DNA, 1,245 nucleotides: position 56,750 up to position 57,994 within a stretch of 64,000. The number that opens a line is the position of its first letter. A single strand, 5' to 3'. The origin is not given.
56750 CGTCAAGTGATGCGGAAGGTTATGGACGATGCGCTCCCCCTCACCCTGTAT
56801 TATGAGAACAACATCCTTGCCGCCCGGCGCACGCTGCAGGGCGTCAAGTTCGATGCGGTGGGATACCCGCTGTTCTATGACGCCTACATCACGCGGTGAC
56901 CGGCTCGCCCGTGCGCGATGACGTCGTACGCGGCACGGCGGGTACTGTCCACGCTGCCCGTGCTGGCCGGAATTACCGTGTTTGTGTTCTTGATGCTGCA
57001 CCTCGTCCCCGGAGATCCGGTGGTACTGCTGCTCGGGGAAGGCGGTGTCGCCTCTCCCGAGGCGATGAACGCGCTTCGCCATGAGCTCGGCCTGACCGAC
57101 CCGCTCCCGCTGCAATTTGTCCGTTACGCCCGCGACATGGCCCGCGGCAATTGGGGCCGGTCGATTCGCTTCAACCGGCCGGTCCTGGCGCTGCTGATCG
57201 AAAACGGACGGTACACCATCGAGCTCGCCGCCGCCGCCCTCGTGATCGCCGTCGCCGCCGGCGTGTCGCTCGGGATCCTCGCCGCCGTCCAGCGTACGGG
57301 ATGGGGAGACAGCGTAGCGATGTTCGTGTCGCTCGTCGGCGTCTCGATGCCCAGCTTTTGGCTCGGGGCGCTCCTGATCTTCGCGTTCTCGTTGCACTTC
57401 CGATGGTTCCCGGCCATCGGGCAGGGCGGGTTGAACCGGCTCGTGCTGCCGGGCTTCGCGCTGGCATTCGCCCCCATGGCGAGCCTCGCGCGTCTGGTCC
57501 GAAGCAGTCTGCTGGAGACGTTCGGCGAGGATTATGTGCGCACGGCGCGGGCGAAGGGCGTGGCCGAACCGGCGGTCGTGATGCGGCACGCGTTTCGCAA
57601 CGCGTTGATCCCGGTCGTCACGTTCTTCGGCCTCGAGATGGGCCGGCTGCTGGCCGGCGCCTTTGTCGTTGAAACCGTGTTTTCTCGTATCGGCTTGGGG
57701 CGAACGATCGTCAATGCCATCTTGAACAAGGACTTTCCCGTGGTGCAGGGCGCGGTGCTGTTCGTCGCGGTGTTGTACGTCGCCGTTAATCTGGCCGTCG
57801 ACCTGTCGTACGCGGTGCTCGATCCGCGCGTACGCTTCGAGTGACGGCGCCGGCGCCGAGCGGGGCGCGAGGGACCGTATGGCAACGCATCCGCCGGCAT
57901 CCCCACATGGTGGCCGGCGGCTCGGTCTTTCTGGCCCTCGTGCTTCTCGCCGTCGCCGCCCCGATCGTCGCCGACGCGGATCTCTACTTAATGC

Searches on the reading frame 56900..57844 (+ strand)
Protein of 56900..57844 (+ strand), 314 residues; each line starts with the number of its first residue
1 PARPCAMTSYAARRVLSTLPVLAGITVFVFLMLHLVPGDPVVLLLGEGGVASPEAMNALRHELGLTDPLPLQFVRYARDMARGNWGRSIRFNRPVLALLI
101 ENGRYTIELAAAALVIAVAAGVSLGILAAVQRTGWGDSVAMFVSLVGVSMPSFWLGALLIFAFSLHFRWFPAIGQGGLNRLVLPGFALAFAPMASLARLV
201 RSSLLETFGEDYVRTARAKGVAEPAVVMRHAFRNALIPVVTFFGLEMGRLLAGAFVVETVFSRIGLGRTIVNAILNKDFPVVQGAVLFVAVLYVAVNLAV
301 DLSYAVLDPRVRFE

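Call 69: search_protein_families(library=pfam, proteins=[window:56900-57844:+], max_evalue=0.00001)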
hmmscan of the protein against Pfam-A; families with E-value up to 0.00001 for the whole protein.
window:56900-57844:+ (314 aa): 2 families
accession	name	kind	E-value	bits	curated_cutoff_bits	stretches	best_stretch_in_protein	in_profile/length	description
PF00528.27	BPD_transp_1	-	1.4e-40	139.4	26.4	1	121-312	1-183/184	Binding-protein-dependent transport system inner membrane component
PF19300.4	BPD_transp_1_N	-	7.4e-10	39.5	23.8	1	7-83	1-75/114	Binding-prot-dependent transport system membrane comp, N-term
